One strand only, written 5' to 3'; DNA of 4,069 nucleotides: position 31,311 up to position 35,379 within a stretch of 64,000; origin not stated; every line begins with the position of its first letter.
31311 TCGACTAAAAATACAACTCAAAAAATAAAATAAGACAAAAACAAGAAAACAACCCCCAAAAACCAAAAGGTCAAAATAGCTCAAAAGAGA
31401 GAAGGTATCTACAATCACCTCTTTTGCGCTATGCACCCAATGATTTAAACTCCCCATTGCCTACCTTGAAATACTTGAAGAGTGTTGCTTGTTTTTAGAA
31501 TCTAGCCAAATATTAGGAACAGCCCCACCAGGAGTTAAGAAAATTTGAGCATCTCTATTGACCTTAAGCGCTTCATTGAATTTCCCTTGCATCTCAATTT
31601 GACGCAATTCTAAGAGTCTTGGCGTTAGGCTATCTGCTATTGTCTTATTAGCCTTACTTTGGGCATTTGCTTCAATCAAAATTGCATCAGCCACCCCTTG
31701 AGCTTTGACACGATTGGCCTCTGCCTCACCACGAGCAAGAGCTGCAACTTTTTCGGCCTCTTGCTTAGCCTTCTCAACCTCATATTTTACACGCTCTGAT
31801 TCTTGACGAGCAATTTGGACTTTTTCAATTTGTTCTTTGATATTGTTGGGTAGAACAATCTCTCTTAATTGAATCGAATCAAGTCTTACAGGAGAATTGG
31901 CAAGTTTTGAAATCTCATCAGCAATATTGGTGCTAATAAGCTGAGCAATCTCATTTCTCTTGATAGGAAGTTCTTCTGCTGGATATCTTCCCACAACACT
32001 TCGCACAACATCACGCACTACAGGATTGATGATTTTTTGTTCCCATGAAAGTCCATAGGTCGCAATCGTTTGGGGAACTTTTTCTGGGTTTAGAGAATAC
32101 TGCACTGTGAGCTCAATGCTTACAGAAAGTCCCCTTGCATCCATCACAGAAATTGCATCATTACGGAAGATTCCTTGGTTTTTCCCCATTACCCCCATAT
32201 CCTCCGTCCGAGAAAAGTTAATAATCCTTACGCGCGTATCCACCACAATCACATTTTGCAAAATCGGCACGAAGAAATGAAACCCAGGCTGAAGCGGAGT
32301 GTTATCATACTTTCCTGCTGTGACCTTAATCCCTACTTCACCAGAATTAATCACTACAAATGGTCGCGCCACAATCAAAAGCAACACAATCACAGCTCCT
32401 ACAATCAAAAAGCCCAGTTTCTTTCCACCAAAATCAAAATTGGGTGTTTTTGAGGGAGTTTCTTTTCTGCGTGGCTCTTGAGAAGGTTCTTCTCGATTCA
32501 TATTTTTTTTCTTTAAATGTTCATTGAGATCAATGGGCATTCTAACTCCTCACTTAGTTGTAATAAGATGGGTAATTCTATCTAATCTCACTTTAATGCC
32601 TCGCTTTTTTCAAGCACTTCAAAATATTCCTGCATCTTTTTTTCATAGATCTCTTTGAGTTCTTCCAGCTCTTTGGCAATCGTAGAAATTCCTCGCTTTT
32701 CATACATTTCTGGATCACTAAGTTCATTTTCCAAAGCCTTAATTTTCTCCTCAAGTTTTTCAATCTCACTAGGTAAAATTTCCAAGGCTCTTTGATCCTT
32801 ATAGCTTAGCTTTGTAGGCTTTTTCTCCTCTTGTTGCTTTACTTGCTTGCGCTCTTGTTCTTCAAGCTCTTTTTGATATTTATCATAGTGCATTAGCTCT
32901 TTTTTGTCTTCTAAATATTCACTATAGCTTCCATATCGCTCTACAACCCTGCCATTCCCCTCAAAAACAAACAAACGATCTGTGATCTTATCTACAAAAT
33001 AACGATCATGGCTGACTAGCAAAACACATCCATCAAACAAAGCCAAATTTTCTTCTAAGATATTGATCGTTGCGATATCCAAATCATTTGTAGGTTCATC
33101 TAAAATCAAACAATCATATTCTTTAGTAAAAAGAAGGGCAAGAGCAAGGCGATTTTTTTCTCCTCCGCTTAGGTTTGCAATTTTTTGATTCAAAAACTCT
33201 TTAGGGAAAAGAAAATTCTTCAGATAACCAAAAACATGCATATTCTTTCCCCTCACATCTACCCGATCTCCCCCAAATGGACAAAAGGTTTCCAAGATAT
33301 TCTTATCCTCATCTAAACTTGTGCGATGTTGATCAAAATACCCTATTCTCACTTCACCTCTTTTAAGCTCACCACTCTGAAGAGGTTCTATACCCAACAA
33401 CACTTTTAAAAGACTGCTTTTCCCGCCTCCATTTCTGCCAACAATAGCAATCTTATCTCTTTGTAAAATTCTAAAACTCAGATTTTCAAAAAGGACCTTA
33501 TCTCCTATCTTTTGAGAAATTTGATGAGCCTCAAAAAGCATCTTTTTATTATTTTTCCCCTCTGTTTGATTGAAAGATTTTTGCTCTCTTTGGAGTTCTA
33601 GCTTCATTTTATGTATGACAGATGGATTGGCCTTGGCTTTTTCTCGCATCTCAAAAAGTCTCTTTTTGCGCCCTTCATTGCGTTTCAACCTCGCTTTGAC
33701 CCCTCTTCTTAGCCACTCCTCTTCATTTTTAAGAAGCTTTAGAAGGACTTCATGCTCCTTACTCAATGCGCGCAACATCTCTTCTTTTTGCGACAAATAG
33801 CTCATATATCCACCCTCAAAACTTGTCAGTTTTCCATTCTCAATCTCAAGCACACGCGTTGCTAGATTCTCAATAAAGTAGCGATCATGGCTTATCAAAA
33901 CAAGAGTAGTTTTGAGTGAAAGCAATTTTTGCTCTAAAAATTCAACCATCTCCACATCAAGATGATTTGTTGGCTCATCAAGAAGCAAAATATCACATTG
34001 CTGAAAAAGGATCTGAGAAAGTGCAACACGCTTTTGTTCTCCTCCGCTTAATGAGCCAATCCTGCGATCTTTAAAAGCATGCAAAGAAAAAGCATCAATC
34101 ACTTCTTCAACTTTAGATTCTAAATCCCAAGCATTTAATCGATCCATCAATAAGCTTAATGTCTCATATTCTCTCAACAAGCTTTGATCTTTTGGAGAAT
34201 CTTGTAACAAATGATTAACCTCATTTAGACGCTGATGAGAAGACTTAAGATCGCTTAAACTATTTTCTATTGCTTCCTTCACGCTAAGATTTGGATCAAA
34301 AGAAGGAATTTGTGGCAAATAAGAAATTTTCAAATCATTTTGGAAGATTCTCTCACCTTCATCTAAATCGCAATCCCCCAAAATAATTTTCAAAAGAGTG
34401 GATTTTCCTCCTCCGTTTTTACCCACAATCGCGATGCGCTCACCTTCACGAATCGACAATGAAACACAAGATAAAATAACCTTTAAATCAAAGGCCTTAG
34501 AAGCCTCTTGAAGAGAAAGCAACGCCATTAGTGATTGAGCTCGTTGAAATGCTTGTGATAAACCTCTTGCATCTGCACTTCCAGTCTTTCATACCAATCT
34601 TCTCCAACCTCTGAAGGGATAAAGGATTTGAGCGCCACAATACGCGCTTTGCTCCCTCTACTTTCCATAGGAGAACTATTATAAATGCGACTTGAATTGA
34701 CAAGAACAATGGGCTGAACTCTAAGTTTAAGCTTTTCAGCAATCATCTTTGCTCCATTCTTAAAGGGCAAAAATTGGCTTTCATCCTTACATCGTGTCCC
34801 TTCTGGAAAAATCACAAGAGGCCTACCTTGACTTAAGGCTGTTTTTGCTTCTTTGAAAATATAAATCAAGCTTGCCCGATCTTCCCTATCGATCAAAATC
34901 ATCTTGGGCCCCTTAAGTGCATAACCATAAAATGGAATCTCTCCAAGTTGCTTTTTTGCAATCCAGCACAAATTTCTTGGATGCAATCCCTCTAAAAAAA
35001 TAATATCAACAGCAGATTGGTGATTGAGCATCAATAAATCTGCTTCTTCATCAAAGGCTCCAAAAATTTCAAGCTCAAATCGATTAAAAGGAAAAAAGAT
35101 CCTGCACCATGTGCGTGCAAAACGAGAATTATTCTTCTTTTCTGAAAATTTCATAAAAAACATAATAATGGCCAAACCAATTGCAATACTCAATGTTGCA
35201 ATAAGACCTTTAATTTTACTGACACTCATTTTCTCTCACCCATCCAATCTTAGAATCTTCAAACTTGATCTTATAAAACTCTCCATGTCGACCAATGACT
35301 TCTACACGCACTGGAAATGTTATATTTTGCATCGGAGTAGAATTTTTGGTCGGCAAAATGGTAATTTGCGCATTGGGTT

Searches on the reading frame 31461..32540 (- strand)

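Call 42: search_protein_families(library=pfam, proteins=[window:31461-32540:-], max_evalue=0.00001)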
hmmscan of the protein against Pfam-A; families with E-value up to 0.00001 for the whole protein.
window:31461-32540:- (359 aa): 1 family
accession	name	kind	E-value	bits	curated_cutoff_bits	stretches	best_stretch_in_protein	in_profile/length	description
PF01145.31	Band_7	-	6.5e-37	127.7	23.6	1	63-262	2-176/176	SPFH domain / Band 7 family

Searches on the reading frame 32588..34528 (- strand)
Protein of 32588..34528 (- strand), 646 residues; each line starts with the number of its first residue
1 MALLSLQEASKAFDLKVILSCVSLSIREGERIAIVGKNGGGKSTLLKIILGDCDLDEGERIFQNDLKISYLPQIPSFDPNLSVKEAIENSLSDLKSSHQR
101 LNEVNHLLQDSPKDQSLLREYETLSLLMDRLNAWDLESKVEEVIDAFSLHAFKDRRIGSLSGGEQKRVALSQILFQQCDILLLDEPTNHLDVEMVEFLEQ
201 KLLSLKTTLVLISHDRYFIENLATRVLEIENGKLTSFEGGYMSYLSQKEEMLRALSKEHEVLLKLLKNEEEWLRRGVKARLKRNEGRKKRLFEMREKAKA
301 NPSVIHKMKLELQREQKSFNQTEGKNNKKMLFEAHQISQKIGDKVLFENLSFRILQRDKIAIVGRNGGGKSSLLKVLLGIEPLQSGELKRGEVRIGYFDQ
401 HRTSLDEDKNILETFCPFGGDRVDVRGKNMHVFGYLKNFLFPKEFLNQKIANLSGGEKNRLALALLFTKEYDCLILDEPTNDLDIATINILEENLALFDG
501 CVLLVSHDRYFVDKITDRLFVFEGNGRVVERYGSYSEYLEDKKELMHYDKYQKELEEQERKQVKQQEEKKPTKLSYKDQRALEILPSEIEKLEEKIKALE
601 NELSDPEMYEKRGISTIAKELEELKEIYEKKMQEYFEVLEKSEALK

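Call 42: search_protein_families(library=pfam, proteins=[window:32588-34528:-], max_evalue=0.00001)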
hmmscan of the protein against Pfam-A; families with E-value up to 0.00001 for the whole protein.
window:32588-34528:- (646 aa): 6 families
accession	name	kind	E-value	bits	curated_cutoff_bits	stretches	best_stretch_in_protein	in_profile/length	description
PF00005.33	ABC_tran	-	6.2e-51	173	25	2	21-188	3-137/137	ABC transporter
PF16326.10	ABC_tran_CTD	-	7.5e-14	52.1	32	1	573-637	1-66/69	ABC transporter C-terminal domain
PF13304.12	AAA_21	-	1.4e-12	48.8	27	0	155-219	233-303/304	AAA domain, putative AbiEii toxin, Type IV TA system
PF02463.25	SMC_N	-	2e-12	47.4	40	0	358-515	25-205/220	RecF/RecN/SMC N terminal domain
PF12848.13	ABC_tran_Xtn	-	6.3e-11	42.7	25.9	1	227-300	1-76/85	ABC transporter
PF13555.12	AAA_29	-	1.7e-06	28.1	27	0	26-46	19-39/61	P-loop containing region of AAA domain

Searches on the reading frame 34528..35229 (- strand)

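Call 42: search_protein_families(library=pfam, proteins=[window:34528-35229:-], max_evalue=0.00001)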
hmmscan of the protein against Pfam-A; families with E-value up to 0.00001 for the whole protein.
window:34528-35229:- (233 aa): 1 family
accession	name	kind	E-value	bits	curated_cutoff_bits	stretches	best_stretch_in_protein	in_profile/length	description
PF01553.26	Acyltransferase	-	1.2e-22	80.6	23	1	65-176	17-131/132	Acyltransferase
